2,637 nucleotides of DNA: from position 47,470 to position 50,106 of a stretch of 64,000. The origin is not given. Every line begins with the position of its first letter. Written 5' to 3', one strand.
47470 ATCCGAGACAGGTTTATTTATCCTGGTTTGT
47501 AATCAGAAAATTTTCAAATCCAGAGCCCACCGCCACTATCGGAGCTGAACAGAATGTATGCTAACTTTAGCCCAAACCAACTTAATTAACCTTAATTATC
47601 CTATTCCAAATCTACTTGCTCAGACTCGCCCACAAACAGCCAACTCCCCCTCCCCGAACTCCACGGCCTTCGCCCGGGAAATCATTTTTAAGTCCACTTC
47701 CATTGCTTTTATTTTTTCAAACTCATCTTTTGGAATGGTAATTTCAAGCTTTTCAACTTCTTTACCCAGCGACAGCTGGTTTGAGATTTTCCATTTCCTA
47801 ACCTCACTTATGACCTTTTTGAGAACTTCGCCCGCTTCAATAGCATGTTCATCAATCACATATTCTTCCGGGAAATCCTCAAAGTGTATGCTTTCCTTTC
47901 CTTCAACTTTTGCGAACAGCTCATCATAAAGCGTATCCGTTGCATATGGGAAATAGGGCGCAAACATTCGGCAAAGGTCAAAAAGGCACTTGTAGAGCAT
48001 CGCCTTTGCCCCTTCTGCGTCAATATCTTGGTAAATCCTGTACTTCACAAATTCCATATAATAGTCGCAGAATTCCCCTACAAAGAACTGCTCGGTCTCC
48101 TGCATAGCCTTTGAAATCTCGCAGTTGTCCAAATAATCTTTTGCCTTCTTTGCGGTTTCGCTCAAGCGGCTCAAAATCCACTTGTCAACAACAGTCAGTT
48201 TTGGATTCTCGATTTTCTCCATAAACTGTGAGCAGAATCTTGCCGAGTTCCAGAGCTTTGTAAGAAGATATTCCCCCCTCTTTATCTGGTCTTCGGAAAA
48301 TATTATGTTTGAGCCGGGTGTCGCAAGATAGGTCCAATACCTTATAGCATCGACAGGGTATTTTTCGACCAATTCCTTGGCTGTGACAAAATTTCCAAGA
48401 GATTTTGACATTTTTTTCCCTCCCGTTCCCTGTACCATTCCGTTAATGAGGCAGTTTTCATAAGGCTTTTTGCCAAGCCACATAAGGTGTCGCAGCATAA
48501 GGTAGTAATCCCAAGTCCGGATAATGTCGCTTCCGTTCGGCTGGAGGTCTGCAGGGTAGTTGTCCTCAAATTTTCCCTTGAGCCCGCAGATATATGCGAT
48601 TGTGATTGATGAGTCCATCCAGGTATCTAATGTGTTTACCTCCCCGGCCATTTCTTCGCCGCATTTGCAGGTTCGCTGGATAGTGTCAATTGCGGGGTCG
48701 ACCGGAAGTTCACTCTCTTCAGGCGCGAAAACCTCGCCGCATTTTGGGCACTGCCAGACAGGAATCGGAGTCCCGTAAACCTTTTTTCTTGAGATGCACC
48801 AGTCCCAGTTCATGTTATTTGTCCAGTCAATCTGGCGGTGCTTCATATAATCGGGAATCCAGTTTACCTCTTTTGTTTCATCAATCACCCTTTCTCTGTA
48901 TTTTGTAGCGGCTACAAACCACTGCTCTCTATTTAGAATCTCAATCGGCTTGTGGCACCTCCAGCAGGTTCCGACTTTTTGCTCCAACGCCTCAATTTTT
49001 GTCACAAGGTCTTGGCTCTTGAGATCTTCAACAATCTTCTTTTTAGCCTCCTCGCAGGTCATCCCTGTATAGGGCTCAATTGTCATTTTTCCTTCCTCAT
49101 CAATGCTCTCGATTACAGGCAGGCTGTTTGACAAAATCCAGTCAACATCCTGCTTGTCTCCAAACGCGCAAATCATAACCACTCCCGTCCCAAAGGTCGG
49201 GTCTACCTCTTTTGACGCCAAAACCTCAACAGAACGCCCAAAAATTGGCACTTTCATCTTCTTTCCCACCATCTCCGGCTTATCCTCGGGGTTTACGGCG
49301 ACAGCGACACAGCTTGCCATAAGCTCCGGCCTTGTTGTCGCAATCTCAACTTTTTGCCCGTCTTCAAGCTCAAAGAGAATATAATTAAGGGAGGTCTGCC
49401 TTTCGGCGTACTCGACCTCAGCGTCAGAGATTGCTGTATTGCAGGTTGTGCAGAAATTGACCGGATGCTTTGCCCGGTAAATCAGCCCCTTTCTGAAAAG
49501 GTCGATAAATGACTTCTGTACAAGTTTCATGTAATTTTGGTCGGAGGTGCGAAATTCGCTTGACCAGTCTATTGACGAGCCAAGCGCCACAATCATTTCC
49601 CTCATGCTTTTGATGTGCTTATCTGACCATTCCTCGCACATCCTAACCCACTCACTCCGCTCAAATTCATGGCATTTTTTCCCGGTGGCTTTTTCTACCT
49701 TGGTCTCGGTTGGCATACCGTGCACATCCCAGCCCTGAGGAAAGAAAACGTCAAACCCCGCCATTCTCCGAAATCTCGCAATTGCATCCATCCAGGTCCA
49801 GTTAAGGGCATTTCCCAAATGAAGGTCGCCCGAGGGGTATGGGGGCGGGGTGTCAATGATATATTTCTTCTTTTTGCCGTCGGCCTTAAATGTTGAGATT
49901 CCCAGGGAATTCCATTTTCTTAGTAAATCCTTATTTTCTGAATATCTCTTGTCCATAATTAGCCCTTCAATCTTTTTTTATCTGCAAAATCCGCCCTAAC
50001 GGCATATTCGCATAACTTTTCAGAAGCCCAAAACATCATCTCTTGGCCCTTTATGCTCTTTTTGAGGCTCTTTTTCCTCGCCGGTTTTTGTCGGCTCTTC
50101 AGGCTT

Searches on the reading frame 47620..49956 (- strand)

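Call 13: search_protein_families(library=pfam, proteins=[window:47620-49956:-])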
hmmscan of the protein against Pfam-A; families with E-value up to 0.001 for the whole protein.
window:47620-49956:- (778 aa): 7 families
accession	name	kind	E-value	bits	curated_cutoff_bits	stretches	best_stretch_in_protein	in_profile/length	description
PF00133.28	tRNA-synt_1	-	1.1e-92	311.4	22.7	1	14-551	5-411/414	tRNA synthetases class I (I, L, M and V)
PF08264.19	Anticodon_1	-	2.3e-31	109.1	25.1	1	591-735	1-145/148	Anticodon-binding domain of tRNA ligase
PF09334.17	tRNA-synt_1g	-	9.3e-28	97.5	20.1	2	33-182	2-136/391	tRNA synthetases class I (M)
PF01406.26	tRNA-synt_1e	-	1.8e-09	37.8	27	1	497-560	236-298/301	tRNA synthetases class I (C) catalytic domain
PF01921.24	tRNA-synt_1f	-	7.1e-06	25.6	27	1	506-560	273-327/360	tRNA synthetases class I (K)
PF13603.12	tRNA-synt_1_2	-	0.00011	22.2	25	0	231-294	86-150/185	Leucyl-tRNA synthetase, editing domain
PF00579.31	tRNA-synt_1b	-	0.00078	19.3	21.1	0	498-525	180-212/292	tRNA synthetases class I (W and Y)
